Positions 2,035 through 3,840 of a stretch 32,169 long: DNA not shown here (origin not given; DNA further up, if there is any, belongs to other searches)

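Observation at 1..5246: Compact tspO / crtE-crtB-crtI / UbiA-prenyltransferase carotenoid island embedded in a minimal housekeeping genome context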

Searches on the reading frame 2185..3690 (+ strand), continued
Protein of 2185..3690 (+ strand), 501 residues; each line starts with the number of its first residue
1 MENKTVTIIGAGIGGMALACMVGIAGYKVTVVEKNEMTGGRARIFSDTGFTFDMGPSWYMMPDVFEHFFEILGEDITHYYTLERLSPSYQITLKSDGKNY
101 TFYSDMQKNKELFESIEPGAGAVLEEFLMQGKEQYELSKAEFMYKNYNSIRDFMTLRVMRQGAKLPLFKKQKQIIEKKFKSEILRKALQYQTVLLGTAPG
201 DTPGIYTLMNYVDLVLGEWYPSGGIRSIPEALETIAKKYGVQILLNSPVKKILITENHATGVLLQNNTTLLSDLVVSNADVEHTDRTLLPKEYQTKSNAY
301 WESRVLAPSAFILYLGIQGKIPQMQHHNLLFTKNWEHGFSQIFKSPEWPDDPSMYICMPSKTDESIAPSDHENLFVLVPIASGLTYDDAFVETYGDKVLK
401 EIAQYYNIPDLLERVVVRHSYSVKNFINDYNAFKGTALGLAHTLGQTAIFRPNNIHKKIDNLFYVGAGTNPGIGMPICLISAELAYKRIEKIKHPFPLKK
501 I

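Call 28: search_protein_families(library=ncbifam, proteins=[L077:10001-11476:+, L077:11548-12372:+, L077:12362-13201:+, L077:13266-14219:-], max_evalue=0.00001)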
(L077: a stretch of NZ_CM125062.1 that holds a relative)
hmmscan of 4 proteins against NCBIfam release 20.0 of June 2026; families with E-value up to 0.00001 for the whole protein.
L077:10001-11476:+ (491 aa): 22 families
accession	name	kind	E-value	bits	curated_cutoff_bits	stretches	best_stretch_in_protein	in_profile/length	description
NF058655.1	CrtID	equivalog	2e-232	772.2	640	1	6-483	1-478/478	bifunctional phytoene desaturase/3,4-desaturase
TIGR02734.1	crtI_fam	subfamily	2.3e-147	491.7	238.1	1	7-490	2-492/504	phytoene desaturase family protein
NF045637.1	carotdesatCrtDProt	equivalog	1.1e-67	228.7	580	1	6-489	1-485/485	1-hydroxycarotenoid 3,4-desaturase CrtD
NF042421.1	hydcarot_desat_CrtD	equivalog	3.7e-65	220.3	500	1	6-486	4-483/487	1-hydroxycarotenoid 3,4-desaturase CrtD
TIGR02730.1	carot_isom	equivalog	3.6e-23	82.1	586.9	2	200-486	202-488/493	carotenoid isomerase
TIGR02733.1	desat_CrtD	equivalog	1.5e-16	60.2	549.7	1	5-56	3-54/492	C-3',4' desaturase CrtD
NF005560.0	PRK07233.1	equivalog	7.6e-15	54.7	252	1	5-52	2-49/435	hypothetical protein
TIGR03467.1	HpnE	equivalog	2e-14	53.8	283.05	1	6-55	1-52/430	hydroxysqualene dehydroxylase HpnE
NF045689.1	BCarotKetCrtO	equivalog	4.7e-14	51.9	1000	1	6-254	6-271/563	beta-carotene ketolase CrtO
NF005548.0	PRK07208.1-4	equivalog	1.1e-09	37.5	389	1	5-57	5-57/488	hypothetical protein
NF005547.0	PRK07208.1-3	equivalog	7.8e-09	34.8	380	1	4-56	5-57/465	hypothetical protein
NF008845.0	PRK11883.1-5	equivalog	1.6e-08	33.3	560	0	4-60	5-67/468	protoporphyrinogen oxidase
NF009410.0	PRK12771.1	subfamily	2.2e-08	33.2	516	1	2-41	137-176/566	NAD(P)-binding protein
NF008841.0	PRK11883.1-1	equivalog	3.4e-08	32.8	517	0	4-60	4-63/453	protoporphyrinogen oxidase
NF050086.1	pipecolate_AmaA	exception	1.7e-07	30.2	600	0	5-37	27-59/425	L-pipecolate oxidase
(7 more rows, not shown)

L077:11548-12372:+ (274 aa): 15 families
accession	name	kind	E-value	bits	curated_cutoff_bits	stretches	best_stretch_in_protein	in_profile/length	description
NF009516.0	PRK12875.1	equivalog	2.5e-131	437.1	205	1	2-273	19-292/292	prenyltransferase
NF010119.0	PRK13595.1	equivalog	3.5e-40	138.3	248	1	3-262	15-278/292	prenyltransferase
NF009608.0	PRK13105.1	equivalog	6.1e-33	114.2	217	1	3-263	12-282/291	prenyltransferase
TIGR01474.1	ubiA_proteo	equivalog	3.6e-12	46.4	275.45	1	2-262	6-273/282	4-hydroxybenzoate octaprenyltransferase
NF009525.0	PRK12887.1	equivalog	4.4e-11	42.7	226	1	35-236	54-262/310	homogentisate phytyltransferase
NF009609.0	PRK13106.1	equivalog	1e-09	38.2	349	1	149-234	171-254/301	prenyltransferase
TIGR01475.1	ubiA_other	subfamily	6.1e-09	35.7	180.8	1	35-229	34-234/282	UbiA-like polyprenyltransferase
NF005742.0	PRK07566.1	equivalog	7e-09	35.2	313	1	8-207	36-241/315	chlorophyll synthase ChlG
NF009515.0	PRK12874.1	equivalog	9.9e-09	34.9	392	1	41-236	51-247/291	4-hydroxybenzoate polyprenyltransferase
NF009523.0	PRK12884.1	equivalog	2.6e-08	33.4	269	1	4-230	8-228/279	prenyltransferase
TIGR01476.1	chlor_syn_BchG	subfamily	2.9e-08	33.5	212.3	1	12-214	17-219/283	(bacterio)chlorophyll synthase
NF041585.1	MqnP_Cj_Hp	exception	5.4e-08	32.7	375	1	37-236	40-240/281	menaquinone biosynthesis prenyltransferase MqnP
NF009526.0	PRK12888.1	equivalog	5.4e-08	32.6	364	1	38-218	53-234/301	4-hydroxybenzoate octaprenyltransferase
NF041584.1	MqnP_SCO4491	exception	2.8e-06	27.3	420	1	37-218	40-222/285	menaquinone biosynthesis prenyltransferase MqnP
NF004751.0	PRK06080.1-3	equivalog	5.5e-06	26.1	264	0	171-240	189-261/296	1,4-dihydroxy-2-naphthoate polyprenyltransferase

L077:12362-13201:+ (279 aa): 3 families
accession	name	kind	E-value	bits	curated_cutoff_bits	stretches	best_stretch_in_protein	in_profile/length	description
NF041333.1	CruF_Halo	equivalog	3.9e-131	436.4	300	1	8-271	1-267/268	bisanhydrobacterioruberin hydratase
TIGR03460.1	crt_membr_arch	equivalog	5.8e-62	209.8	154.7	1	18-267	2-248/248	bisanhydrobacterioruberin hydratase CruF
NF045693.1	GCarotHydoxCruF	equivalog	1e-13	51.3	400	1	87-257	86-267/310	gamma-carotene 1'-hydroxylase CruF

L077:13266-14219:- (317 aa): 5 families
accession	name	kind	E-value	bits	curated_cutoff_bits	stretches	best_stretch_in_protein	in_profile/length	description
TIGR03465.1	HpnD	equivalog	1.1e-57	195.1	278.6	1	15-280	3-266/267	presqualene diphosphate synthase HpnD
TIGR03464.1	HpnC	equivalog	5.5e-45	153.9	250.45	1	21-278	9-265/267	squalene synthase HpnC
NF045921.1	PhytnSynCrtBRhod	equivalog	3e-44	151.7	500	1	1-278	1-275/307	15-cis-phytoene synthase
NF045686.1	PhytoSynCyanob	equivalog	3.2e-39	134.9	550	1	11-276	25-301/310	15-cis-phytoene synthase CrtB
NF042419.1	Phyto_syn_CrtB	equivalog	1.1e-25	90.9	480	1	19-276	16-280/306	15-cis-phytoene synthase CrtB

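Call 34: search_protein_families(library=pfam, proteins=[L068:7708-9072:+, L064:14817-15467:+, L066:4495-4956:-, L016:15350-16222:-, L016:11541-11948:-, L064:11546-12004:-, L046:5313-5669:-, L080:11427-12113:+, L053:12369-13100:-, L041:16650-17048:-], max_evalue=0.01)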
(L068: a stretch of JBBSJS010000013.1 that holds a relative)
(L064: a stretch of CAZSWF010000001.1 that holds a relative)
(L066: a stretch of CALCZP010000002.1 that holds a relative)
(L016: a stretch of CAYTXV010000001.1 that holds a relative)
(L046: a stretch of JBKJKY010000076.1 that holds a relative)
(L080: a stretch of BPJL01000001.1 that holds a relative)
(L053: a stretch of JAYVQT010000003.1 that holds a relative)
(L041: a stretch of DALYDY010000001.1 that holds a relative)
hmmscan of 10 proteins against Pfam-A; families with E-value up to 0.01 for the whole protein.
L068:7708-9072:+ (454 aa): 1 family
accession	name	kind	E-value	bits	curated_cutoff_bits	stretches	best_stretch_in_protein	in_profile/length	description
PF00875.24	DNA_photolyase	-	5.4e-30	104.9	26.6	1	21-179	2-162/164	DNA photolyase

L064:14817-15467:+ (216 aa): 3 families
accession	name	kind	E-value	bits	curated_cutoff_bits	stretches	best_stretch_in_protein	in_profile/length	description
PF00730.31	HhH-GPD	-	2.5e-23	82.9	26.2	1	41-176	1-107/108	HhH-GPD superfamily base excision DNA repair protein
PF00633.29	HHH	-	0.0029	17.8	24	1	108-133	3-28/30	Helix-hairpin-helix motif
PF14520.12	HHH_5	-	0.0048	17.8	27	0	114-130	33-49/57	Helix-hairpin-helix domain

L066:4495-4956:- (153 aa): 1 family
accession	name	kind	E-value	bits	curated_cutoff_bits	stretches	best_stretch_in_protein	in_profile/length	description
PF04224.18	DUF417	-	0.0025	17.8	27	0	15-39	11-35/175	Protein of unknown function, DUF417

L016:15350-16222:- (290 aa): 0 families

L016:11541-11948:- (135 aa): 0 families

L064:11546-12004:- (152 aa): 0 families

L046:5313-5669:- (118 aa): 0 families

L080:11427-12113:+ (228 aa): 1 family
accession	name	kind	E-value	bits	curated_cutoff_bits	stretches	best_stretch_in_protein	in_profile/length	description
PF18916.5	Lycopene_cyc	-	8.7e-23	81.2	27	2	129-217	3-90/92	Lycopene cyclase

L053:12369-13100:- (244 aa): 1 family
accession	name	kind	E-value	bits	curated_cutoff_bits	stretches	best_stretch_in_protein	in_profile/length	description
PF04240.17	Caroten_synth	-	2.3e-36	126.1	25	1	47-240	5-206/209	Carotenoid biosynthesis protein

L041:16650-17048:- (132 aa): 3 families
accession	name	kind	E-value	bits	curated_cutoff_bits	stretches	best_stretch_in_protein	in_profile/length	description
PF07883.17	Cupin_2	-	3.1e-13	49.6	27.2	1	33-102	2-70/70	Cupin domain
PF02311.25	AraC_binding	-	7.1e-05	23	21.1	1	56-119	29-92/135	AraC-like ligand binding domain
PF01050.24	MannoseP_isomer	-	0.00025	21.6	23.6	1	22-103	21-102/116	Mannose-6-phosphate isomerase C-terminal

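Call 46: find_homologous_proteins(query=A2, max_evalue=0.00001)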
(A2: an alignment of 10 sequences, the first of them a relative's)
Query A2 (10 sequences) (252 aa, profile of the alignment): 1981 proteins with E <= 0.00001 among 8000 candidates; the best 120 are listed.
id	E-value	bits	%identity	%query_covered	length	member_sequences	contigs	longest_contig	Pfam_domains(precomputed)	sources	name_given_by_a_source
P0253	2.4e-91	324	100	98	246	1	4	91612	PF04240.18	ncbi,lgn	-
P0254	3.9e-74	267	32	52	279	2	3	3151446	PF04240.18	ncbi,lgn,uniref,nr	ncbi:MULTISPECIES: bisanhydrobacterioruberin hydratase [Halococcus]|uniref:Carotene biosynthesis ass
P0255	2.1e-72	262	26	86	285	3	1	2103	PF04240.18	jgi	jgi:putative membrane protein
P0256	1.2e-71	259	31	50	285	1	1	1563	PF04240.18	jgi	-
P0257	2.5e-71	258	28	87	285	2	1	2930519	PF04240.18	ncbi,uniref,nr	ncbi:bisanhydrobacterioruberin hydratase [Salinibaculum rarum]|uniref:bisanhydrobacterioruberin hydr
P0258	2.8e-71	258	30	81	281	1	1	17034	PF04240.18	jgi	jgi:putative membrane protein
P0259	3.0e-71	258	27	81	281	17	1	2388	PF04240.18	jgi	jgi:putative membrane protein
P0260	8.4e-71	256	33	51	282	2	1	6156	PF04240.18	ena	-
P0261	8.6e-71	256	30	51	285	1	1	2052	PF04240.18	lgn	-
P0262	1.0e-70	256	31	49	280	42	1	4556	PF04240.18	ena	-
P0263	1.2e-70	256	29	74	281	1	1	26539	PF04240.18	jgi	jgi:putative membrane protein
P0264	1.2e-70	256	26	74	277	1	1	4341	PF04240.18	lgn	-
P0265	1.9e-70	255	31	69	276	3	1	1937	PF04240.18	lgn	-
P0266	1.9e-70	255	28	71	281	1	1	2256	PF04240.18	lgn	-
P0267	3.3e-70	255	25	90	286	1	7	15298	PF04240.18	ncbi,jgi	ncbi:MAG: putative membrane protein [Haloarculaceae archaeon]|jgi:putative membrane protein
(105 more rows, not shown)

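Call 49: search_solved_structures(query=window:2185-3690:+, max_evalue=1e-10)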
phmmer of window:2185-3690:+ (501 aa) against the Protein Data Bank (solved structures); distinct sequences matched with E-value up to 1e-10: 3.
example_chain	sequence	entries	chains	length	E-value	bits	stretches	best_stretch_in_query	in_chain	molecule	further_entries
4rep_A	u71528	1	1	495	3e-69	237.2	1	4-491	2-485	Gamma-carotene desaturase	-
4dgk_A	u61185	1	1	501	5.2e-68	233.1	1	4-483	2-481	Phytoene dehydrogenase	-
3ka7_A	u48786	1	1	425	4.8e-12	48.6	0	217-367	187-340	Oxidoreductase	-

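Call 54: search_protein_families(library=ncbifam, proteins=[L053:11525-12352:-, L032:11465-12295:-, L034:3228-4055:-, L079:11501-12385:+, L067:3870-4688:+, L068:6842-7702:+, L080:8166-8987:+, L041:11510-12427:-, L060:11455-12294:-, L025:11503-12363:-], max_evalue=1e-20)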
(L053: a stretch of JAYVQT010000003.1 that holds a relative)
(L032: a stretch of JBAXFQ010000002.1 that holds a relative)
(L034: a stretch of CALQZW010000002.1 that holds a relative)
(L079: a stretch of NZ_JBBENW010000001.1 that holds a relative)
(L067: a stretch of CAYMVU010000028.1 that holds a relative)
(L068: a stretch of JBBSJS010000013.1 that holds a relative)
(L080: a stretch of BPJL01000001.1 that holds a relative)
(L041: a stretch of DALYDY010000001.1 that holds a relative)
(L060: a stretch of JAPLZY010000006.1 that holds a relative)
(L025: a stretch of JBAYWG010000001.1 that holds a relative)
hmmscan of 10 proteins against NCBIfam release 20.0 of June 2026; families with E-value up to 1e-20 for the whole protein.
L053:11525-12352:- (275 aa): 3 families
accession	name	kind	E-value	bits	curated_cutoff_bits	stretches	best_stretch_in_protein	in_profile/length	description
NF009516.0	PRK12875.1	equivalog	3.9e-65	219.8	205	1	5-273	21-286/292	prenyltransferase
NF010119.0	PRK13595.1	equivalog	2.2e-36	125.9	248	1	4-227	15-237/292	prenyltransferase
NF009608.0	PRK13105.1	equivalog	2.3e-33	115.6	217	1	1-274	9-285/291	prenyltransferase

L032:11465-12295:- (276 aa): 3 families
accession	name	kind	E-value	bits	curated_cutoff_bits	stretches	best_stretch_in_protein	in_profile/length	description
NF009516.0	PRK12875.1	equivalog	1.6e-65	221.1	205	1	5-271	21-284/292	prenyltransferase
NF010119.0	PRK13595.1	equivalog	1.2e-40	139.8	248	1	2-269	13-282/292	prenyltransferase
NF009608.0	PRK13105.1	equivalog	8.3e-39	133.5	217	1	2-273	10-286/291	prenyltransferase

L034:3228-4055:- (275 aa): 3 families
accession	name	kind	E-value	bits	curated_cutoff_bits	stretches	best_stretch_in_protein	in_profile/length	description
NF009516.0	PRK12875.1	equivalog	2.4e-72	243.5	205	1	4-273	20-285/292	prenyltransferase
NF010119.0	PRK13595.1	equivalog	3.4e-48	164.6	248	1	1-271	12-280/292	prenyltransferase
NF009608.0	PRK13105.1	equivalog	2.9e-37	128.4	217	1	1-273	9-285/291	prenyltransferase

L079:11501-12385:+ (294 aa): 3 families
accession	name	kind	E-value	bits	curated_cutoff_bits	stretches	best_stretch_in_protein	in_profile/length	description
NF009516.0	PRK12875.1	equivalog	1.6e-129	431.1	205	1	9-294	7-292/292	prenyltransferase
NF010119.0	PRK13595.1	equivalog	3.4e-39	135.1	248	1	19-243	12-235/292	prenyltransferase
NF009608.0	PRK13105.1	equivalog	1.3e-32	113.1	217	1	15-291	5-289/291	prenyltransferase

L067:3870-4688:+ (272 aa): 3 families
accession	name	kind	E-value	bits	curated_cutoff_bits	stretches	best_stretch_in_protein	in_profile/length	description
NF009516.0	PRK12875.1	equivalog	1.2e-82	277.3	205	1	5-267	20-283/292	prenyltransferase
NF010119.0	PRK13595.1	equivalog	1.6e-30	106.6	248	1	4-222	14-231/292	prenyltransferase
NF009608.0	PRK13105.1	equivalog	1.3e-27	96.8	217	1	2-221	9-229/291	prenyltransferase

L068:6842-7702:+ (286 aa): 3 families
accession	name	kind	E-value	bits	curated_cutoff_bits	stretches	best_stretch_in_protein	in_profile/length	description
NF009516.0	PRK12875.1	equivalog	8.4e-88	294.2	205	1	2-274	15-284/292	prenyltransferase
NF010119.0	PRK13595.1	equivalog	6.6e-35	121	248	1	3-279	11-290/292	prenyltransferase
NF009608.0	PRK13105.1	equivalog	3.6e-30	105.1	217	1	2-242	7-248/291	prenyltransferase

L080:8166-8987:+ (273 aa): 3 families
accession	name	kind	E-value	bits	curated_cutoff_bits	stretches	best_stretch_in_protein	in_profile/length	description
NF009516.0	PRK12875.1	equivalog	3.3e-82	275.8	205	1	2-272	14-286/292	prenyltransferase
NF010119.0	PRK13595.1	equivalog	9.8e-37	127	248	1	5-222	12-231/292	prenyltransferase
NF009608.0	PRK13105.1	equivalog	3.4e-30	105.2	217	1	2-272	6-286/291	prenyltransferase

L041:11510-12427:- (305 aa): 3 families
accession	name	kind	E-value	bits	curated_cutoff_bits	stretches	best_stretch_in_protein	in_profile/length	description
NF009516.0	PRK12875.1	equivalog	1.1e-63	215.1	205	1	23-303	11-289/292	prenyltransferase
NF009608.0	PRK13105.1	equivalog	5.8e-43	147.1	217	1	25-300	5-286/291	prenyltransferase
NF010119.0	PRK13595.1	equivalog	1.2e-37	130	248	1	23-246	6-228/292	prenyltransferase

L060:11455-12294:- (279 aa): 3 families
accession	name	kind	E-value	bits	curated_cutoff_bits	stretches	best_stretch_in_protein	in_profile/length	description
NF009516.0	PRK12875.1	equivalog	1.7e-68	230.9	205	1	7-277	21-288/292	prenyltransferase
NF009608.0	PRK13105.1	equivalog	4.1e-42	144.3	217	1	7-275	13-286/291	prenyltransferase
NF010119.0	PRK13595.1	equivalog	2.2e-37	129.1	248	1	3-262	12-273/292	prenyltransferase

L025:11503-12363:- (286 aa): 3 families
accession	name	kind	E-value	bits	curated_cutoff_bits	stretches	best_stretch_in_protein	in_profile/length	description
NF009516.0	PRK12875.1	equivalog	2.1e-65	220.7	205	1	3-285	17-287/292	prenyltransferase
NF009608.0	PRK13105.1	equivalog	1.1e-40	139.6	217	1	3-281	9-283/291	prenyltransferase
NF010119.0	PRK13595.1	equivalog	1.2e-39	136.6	248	1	2-265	11-264/292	prenyltransferase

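Call 60: find_related_loci(query=A3, collection=metagenome_contigs, flank=10000)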
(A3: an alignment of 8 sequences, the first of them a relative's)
Query A3 (252 aa) in metagenome_contigs; peptide patterns used: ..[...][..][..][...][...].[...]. (x = any residue, [..] = any of these).
456 stretches matched a pattern; 417 encode a relative of the query (tblastn E <= 1e-3); the best 80 are kept; 80 distinct loci.
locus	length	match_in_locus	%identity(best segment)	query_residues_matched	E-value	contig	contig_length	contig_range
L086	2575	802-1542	74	6-252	2e-114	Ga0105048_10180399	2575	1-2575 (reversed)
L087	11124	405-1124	50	8-247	3e-72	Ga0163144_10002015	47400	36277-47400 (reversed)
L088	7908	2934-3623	48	22-251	2e-71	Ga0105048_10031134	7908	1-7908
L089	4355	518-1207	49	22-251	2e-68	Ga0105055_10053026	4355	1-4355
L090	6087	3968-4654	50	22-250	2e-65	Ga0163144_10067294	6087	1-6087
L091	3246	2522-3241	41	8-248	9e-44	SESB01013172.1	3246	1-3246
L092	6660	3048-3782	40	8-252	1e-43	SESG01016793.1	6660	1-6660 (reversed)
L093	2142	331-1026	35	27-252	4e-35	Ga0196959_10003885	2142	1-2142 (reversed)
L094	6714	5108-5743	34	37-249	2e-33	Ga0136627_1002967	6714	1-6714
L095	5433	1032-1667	34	37-249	2e-33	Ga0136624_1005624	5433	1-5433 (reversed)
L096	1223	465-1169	33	11-246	5e-34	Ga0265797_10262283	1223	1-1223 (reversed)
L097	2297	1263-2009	31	5-246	1e-32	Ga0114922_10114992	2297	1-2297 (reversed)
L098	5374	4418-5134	32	11-251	4e-32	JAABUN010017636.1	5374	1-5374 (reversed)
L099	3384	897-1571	28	3-235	2e-31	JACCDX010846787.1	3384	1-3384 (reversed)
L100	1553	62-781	32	11-252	2e-31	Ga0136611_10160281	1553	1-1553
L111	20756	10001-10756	30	7-252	6e-29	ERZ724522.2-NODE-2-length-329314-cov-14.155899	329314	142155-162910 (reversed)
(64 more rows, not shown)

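Call 74: search_protein_families(library=pfam, proteins=[L111:10890-12299:-, L111:9947-10738:+], max_evalue=0.001)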
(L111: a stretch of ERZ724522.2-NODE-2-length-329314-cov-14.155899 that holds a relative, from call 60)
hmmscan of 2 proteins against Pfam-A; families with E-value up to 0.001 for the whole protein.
L111:10890-12299:- (469 aa): 2 families
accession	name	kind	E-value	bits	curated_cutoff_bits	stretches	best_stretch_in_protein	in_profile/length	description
PF03441.19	FAD_binding_7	-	1.4e-81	273.2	27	1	271-459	2-201/203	FAD binding domain of DNA photolyase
PF00875.24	DNA_photolyase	-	2.7e-36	125.4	26.6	1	12-168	1-157/164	DNA photolyase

L111:9947-10738:+ (263 aa): 1 family
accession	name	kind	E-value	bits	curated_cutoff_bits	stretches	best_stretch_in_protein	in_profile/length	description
PF04240.17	Caroten_synth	-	1e-37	130.5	25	1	51-254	6-207/209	Carotenoid biosynthesis protein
